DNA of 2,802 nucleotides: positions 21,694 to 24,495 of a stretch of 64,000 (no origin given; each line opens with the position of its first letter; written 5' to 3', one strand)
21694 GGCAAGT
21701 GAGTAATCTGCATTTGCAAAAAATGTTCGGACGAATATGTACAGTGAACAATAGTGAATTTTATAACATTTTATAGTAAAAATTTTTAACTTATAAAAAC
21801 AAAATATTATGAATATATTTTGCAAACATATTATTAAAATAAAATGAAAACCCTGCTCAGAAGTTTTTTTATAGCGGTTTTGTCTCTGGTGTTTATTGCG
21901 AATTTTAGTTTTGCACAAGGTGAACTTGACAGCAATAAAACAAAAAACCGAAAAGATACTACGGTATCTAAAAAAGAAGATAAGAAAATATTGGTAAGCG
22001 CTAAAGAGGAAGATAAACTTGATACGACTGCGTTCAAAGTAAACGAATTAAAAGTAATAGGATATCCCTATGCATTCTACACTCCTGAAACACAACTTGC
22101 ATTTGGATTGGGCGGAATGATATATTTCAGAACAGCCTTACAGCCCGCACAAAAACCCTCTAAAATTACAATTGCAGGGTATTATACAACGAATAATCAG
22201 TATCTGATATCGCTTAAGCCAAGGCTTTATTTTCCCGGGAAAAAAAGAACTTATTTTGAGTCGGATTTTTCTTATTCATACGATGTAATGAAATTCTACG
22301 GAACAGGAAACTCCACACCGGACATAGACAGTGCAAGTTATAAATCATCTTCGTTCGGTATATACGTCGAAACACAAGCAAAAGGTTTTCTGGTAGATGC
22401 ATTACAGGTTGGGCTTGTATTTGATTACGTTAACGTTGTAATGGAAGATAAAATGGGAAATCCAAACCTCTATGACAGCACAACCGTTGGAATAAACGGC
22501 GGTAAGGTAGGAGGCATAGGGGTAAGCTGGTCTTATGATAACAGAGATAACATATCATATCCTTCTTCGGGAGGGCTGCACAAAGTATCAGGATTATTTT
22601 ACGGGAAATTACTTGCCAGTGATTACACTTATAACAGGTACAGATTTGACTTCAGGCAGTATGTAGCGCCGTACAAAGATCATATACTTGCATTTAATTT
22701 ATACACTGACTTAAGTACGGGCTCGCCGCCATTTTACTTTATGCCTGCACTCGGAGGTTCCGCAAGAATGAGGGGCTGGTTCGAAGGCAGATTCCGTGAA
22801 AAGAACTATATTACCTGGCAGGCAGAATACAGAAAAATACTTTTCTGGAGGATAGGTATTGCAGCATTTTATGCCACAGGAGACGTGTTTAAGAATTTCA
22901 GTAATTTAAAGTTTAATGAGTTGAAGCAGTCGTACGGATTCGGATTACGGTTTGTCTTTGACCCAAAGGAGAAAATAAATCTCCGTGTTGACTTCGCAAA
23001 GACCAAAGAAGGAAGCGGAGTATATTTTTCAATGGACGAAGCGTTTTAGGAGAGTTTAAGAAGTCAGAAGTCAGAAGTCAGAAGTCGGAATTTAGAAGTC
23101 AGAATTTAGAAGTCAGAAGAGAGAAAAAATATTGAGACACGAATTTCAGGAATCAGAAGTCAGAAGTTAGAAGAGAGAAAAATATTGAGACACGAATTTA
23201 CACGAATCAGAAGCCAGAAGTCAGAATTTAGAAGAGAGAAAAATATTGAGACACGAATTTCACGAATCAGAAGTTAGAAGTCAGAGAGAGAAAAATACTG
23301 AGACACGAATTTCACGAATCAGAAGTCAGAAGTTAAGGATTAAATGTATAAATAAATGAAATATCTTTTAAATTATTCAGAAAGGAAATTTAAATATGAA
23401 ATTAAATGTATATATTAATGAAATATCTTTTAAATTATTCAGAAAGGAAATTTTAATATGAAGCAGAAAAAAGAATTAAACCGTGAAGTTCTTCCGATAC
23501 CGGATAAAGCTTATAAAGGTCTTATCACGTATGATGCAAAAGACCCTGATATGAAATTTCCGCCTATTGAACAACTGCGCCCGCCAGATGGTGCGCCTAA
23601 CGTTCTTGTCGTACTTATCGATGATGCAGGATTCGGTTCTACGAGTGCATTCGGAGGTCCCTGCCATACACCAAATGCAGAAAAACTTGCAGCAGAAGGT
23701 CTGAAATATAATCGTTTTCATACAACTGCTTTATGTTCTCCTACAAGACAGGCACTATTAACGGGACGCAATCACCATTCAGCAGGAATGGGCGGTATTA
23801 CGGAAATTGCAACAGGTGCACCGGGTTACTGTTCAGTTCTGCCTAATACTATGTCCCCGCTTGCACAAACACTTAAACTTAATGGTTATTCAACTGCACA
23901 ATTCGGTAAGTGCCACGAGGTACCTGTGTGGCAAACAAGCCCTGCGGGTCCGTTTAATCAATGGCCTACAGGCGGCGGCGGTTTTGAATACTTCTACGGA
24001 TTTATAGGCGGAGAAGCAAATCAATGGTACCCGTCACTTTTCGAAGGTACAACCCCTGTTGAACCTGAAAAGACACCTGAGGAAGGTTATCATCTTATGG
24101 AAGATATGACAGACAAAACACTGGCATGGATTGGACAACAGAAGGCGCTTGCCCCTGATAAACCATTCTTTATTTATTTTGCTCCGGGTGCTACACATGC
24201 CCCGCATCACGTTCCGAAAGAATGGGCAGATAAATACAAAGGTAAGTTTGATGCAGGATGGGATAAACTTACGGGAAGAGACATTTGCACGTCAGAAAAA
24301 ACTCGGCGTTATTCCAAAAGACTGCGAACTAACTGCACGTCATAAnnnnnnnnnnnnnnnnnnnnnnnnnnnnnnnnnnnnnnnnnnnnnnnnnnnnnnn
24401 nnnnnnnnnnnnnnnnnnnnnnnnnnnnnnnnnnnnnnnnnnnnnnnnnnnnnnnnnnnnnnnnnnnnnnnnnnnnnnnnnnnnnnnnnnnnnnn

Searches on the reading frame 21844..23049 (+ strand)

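Call 48: search_protein_families(library=pfam, proteins=[window:21844-23049:+], max_evalue=0.001)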
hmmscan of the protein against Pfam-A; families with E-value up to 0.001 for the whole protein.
window:21844-23049:+ (401 aa): 1 family
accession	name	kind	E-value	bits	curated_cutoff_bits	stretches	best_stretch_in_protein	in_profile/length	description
PF01103.29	Omp85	-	8.2e-12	45.7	24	1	137-371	31-292/325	Omp85 superfamily domain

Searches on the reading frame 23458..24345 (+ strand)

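Call 48: search_protein_families(library=pfam, proteins=[window:23458-24345:+], max_evalue=0.001)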
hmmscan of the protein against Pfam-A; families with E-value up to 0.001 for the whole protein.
window:23458-24345:+ (295 aa): 1 family
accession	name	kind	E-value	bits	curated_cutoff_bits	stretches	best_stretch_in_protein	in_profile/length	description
PF00884.28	Sulfatase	-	1.2e-44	153.2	25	1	47-284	1-202/301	Sulfatase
